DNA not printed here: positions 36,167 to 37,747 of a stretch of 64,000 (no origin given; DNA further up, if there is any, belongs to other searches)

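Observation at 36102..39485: Five-gene overlapping operon: anchor protein, ApbE, ferric-reductase-like TM protein, NuoF-like protein, ferredoxin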

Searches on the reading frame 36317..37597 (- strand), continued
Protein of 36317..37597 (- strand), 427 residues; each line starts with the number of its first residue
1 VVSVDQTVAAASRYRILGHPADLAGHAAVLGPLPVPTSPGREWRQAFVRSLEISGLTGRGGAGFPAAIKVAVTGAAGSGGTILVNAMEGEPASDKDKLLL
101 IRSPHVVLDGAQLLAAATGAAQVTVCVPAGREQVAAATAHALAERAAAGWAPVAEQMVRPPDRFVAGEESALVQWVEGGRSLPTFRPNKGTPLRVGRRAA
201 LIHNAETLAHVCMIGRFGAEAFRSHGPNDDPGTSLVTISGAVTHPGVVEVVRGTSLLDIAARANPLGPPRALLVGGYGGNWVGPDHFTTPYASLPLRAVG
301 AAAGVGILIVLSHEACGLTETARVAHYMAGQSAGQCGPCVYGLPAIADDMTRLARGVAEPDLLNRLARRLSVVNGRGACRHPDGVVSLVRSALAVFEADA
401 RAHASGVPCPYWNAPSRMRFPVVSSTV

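Call 48: get_annotated_region(hit=H3, flank=5000)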
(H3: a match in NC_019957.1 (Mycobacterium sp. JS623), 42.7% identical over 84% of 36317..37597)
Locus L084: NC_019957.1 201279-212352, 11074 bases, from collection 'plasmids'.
description: Mycobacterium sp. JS623 plasmid pMYCSM01, complete sequence
organism: Mycobacterium sp. JS623 (NCBI taxid 212767)
taxonomy: Bacteria; Actinomycetota; Actinomycetes; Mycobacteriales; Mycobacteriaceae; Mycobacterium; Mycobacterium sp. JS623
host: -; source: -; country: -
typing (MOB-suite, as given by PLSDB): mobilizable; replicon rep_cluster_1586; relaxase MOBF
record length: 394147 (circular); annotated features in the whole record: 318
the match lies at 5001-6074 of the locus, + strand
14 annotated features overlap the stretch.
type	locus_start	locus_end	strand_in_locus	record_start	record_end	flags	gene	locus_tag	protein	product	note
CDS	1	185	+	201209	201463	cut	-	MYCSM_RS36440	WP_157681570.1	hypothetical protein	-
CDS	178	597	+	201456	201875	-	-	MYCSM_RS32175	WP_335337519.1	type II toxin-antitoxin system VapC family toxin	-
CDS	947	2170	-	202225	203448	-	-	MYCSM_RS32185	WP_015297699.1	HAMP domain-containing sensor histidine kinase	GO:0007165 - signal transduction [Evidence IEA]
CDS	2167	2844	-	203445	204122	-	-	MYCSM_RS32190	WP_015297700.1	response regulator transcription factor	GO:0000160 - phosphorelay signal transduction system [Evidence IEA]; GO:0006355 - regulation of DNA-templated ...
CDS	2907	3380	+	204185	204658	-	-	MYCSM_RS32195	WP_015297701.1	hypothetical protein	-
CDS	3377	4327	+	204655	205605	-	-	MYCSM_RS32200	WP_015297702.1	FAD:protein FMN transferase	-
CDS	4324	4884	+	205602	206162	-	-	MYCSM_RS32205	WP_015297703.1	ferric reductase-like transmembrane domain-containing protein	-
CDS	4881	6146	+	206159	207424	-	-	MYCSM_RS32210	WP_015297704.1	NADH-ubiquinone oxidoreductase-F iron-sulfur binding region domain-containing protein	-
CDS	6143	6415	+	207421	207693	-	-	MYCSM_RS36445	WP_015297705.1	ferredoxin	-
CDS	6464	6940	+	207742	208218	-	-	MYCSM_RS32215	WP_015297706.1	DUF2231 domain-containing protein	-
CDS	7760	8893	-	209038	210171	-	-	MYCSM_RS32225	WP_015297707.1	VIT1/CCC1 transporter family protein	GO:0030026 - intracellular manganese ion homeostasis [Evidence IEA]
CDS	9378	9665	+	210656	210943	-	-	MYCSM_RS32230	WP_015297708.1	hypothetical protein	-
CDS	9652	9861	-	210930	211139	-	-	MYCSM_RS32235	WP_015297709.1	hypothetical protein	-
CDS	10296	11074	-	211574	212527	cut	-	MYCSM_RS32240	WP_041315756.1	DUF4226 domain-containing protein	-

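Call 55: get_annotated_region(hit=H11, flank=5000)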
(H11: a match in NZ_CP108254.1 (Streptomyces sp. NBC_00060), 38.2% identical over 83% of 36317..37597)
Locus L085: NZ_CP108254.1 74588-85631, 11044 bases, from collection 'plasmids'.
description: Streptomyces sp. NBC_00060 plasmid unnamed1, complete sequence
organism: Streptomyces sp. NBC_00060 (NCBI taxid 2975636)
taxonomy: Bacteria; Actinomycetota; Actinomycetes; Kitasatosporales; Streptomycetaceae; Streptomyces; Streptomyces sp. NBC 00060
host: -; source: -; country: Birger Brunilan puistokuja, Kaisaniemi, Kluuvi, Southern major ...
typing (MOB-suite, as given by PLSDB): non-mobilizable
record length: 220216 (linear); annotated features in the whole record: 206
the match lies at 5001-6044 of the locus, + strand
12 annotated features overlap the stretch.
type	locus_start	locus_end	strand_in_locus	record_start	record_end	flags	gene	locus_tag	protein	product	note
CDS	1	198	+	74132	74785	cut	-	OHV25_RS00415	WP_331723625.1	response regulator transcription factor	GO:0000160 - phosphorelay signal transduction system [Evidence IEA]; GO:0006355 - regulation of DNA-templated ...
CDS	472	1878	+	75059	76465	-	-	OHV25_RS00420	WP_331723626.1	DUF1996 domain-containing protein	-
CDS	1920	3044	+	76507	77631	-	-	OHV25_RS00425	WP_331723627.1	hypothetical protein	-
CDS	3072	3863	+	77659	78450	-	-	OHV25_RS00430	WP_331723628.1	hypothetical protein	-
CDS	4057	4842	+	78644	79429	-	-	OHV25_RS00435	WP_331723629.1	hypothetical protein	-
CDS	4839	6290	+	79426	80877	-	-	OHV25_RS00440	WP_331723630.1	NADH-ubiquinone oxidoreductase-F iron-sulfur binding region domain-containing protein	-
CDS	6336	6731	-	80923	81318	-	-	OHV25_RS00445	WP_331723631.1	hypothetical protein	-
CDS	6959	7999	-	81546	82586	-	-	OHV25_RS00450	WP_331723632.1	hypothetical protein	-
CDS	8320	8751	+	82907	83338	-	-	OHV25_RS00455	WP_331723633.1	ATP-binding protein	-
CDS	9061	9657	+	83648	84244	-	-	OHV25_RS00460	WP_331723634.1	DUF4142 domain-containing protein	-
CDS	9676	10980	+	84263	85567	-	-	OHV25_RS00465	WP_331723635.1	hypothetical protein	-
CDS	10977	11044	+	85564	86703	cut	-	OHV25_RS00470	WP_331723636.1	hypothetical protein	-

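Call 56: get_annotated_region(hit=H9, flank=5000)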
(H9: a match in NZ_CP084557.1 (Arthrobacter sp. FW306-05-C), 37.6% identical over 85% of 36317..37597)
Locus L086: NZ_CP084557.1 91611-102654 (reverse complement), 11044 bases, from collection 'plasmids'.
description: Arthrobacter sp. FW306-05-C plasmid unnamed1
organism: Arthrobacter sp. FW306-05-C (NCBI taxid 2879620)
taxonomy: Bacteria; Actinomycetota; Actinomycetes; Micrococcales; Micrococcaceae; Arthrobacter; Arthrobacter sp. FW306-05-C
host: -; source: isolate,terrestrial sediment; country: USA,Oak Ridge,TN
typing (MOB-suite, as given by PLSDB): conjugative; replicon rep_cluster_1547; relaxase MOBP; mating-pair formation MPF_T
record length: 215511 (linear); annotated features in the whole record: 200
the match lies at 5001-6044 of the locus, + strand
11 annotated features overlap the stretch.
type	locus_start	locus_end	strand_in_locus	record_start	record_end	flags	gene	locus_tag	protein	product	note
CDS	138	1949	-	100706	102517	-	-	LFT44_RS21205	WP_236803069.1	glycoside hydrolase family 15 protein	-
CDS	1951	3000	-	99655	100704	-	-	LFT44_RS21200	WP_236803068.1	glucose 1-dehydrogenase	-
CDS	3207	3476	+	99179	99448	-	-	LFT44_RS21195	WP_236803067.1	hypothetical protein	-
CDS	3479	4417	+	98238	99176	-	-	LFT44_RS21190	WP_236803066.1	FAD:protein FMN transferase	-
CDS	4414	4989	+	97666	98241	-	-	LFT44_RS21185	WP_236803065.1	ferric reductase-like transmembrane domain-containing protein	-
CDS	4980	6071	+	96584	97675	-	-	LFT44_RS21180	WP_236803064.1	NADH-ubiquinone oxidoreductase-F iron-sulfur binding region domain-containing protein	-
CDS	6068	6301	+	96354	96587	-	-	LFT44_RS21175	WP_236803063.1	ferredoxin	-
CDS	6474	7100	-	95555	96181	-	-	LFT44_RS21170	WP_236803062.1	DedA family protein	GO:0055085 - transmembrane transport [Evidence IEA]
CDS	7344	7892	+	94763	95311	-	-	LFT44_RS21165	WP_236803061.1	hypothetical protein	-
CDS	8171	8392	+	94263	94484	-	-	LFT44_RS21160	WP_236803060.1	hypothetical protein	-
CDS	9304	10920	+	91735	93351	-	-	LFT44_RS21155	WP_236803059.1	multicopper oxidase family protein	-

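Call 57: get_annotated_region(hit=H15, flank=5000)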
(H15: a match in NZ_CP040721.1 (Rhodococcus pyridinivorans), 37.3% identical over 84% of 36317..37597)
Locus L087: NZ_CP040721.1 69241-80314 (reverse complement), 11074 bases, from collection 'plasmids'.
description: Rhodococcus pyridinivorans strain YF3 plasmid unnamed2, complete sequence
organism: Rhodococcus pyridinivorans (NCBI taxid 103816)
taxonomy: Bacteria; Actinomycetota; Actinomycetes; Mycobacteriales; Nocardiaceae; Rhodococcus; Rhodococcus pyridinivorans
host: -; source: prokaryote,Quinoline-degrading denitrifying bioreactor; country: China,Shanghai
typing (MOB-suite, as given by PLSDB): non-mobilizable; replicon rep_cluster_261
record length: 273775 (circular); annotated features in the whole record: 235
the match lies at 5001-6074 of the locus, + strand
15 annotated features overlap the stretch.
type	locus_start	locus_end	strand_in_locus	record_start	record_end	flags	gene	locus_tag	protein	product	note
CDS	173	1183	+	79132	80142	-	moaA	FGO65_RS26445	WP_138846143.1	GTP 3',8-cyclase MoaA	GO:0006777 - Mo-molybdopterin cofactor biosynthetic process [Evidence IEA]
CDS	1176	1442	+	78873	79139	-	-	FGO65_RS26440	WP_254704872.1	MoaD/ThiS family protein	-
CDS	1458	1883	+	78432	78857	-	-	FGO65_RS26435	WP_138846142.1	molybdenum cofactor biosynthesis protein MoaE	-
CDS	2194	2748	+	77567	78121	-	-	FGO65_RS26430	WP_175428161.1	aromatic-ring-hydroxylating dioxygenase subunit beta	GO:0019439 - aromatic compound catabolic process [Evidence IEA]; GO:0006725 - cellular aromatic compound metabolic ...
CDS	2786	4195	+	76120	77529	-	-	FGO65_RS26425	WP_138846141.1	Rieske 2Fe-2S domain-containing protein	-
CDS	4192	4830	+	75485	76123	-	-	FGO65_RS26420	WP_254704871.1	isochorismatase family protein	-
CDS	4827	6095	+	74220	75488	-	-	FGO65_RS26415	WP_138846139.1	NADH-ubiquinone oxidoreductase-F iron-sulfur binding region domain-containing protein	-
CDS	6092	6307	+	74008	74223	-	-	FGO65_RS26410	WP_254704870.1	ferredoxin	-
CDS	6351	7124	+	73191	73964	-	-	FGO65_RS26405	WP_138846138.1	SDR family oxidoreductase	-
CDS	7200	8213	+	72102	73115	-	-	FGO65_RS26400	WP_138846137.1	hypothetical protein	-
CDS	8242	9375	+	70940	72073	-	-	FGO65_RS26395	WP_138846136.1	protocatechuate 3,4-dioxygenase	-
CDS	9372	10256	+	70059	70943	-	-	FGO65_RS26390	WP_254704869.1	carbon-nitrogen hydrolase family protein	-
CDS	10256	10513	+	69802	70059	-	-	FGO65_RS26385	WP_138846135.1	hypothetical protein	-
CDS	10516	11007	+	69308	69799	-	-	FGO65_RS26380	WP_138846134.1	GntR family transcriptional regulator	-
CDS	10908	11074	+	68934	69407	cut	-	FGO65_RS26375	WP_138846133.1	hypothetical protein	-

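Call 58: get_annotated_region(hit=H2, flank=5000)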
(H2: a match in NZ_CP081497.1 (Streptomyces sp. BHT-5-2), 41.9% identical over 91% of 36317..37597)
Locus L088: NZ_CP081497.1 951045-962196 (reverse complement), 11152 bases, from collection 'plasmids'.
description: Streptomyces sp. BHT-5-2 plasmid p1, complete sequence
organism: Streptomyces sp. BHT-5-2 (NCBI taxid 2866715)
taxonomy: Bacteria; Actinomycetota; Actinomycetes; Kitasatosporales; Streptomycetaceae; Streptomyces; Streptomyces sp. BHT-5-2
host: -; source: whole organism,plant soil; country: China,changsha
typing (MOB-suite, as given by PLSDB): non-mobilizable
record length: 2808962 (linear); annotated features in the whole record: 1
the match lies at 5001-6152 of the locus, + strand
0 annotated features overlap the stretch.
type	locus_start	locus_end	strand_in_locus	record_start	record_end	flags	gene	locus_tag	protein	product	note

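Call 92: search_protein_families(library=pfam, max_evalue=1, proteins=[L083:3202-3465:+, L084:2907-3377:+, L086:3207-3473:+, L082:3128-3517:+])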
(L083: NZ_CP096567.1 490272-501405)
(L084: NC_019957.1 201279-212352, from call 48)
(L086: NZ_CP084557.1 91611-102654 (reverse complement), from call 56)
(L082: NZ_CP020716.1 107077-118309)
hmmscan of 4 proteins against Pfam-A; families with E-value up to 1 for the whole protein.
L083:3202-3465:+ (88 aa): 0 families

L084:2907-3377:+ (157 aa): 0 families

L086:3207-3473:+ (89 aa): 0 families

L082:3128-3517:+ (130 aa): 0 families

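Call 93: search_protein_families(library=ncbifam, max_evalue=1, proteins=[L083:3202-3465:+, L084:2907-3377:+, L086:3207-3473:+, window:36317-37597:-])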
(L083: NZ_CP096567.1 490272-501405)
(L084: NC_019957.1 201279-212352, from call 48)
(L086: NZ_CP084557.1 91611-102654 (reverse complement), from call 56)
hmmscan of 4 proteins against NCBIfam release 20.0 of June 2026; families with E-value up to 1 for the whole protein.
L083:3202-3465:+ (88 aa): 1 family
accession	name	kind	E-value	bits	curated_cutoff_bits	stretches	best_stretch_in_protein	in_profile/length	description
TIGR01290.1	nifB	equivalog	0.0025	16.6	343.65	1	3-50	61-109/441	nitrogenase cofactor biosynthesis protein NifB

L084:2907-3377:+ (157 aa): 1 family
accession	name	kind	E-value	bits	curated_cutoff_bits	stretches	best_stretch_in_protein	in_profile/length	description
NF033761.1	gliding_GltJ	equivalog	0.52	9.3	450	1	16-145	376-507/671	adventurous gliding motility protein GltJ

L086:3207-3473:+ (89 aa): 0 families

window:36317-37597:- (427 aa): 6 families
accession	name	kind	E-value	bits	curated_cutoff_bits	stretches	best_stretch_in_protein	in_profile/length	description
TIGR01959.1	nuoF_fam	equivalog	6.5e-47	159.8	558.65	1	46-401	37-407/410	NADH-quinone oxidoreductase subunit NuoF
NF010120.0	PRK13596.1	equivalog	3.3e-32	111.6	389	1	44-390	40-403/433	NADH-quinone oxidoreductase subunit NuoF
NF008436.0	PRK11278.1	equivalog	1.7e-31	109.6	749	1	47-402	51-424/448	NADH-quinone oxidoreductase subunit NuoF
TIGR04481.1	PR_assoc_PrdC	equivalog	1.5e-11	43.7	490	1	48-212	77-223/425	proline reductase-associated electron transfer protein PrdC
NF003454.1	PRK05035.1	equivalog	1.3e-10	40.4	345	1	44-179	123-250/556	electron transport complex subunit RsxC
TIGR01945.1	rnfC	subfamily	1.7e-09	36.7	245.95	1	45-208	122-268/435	RnfABCDGE type electron transport complex subunit C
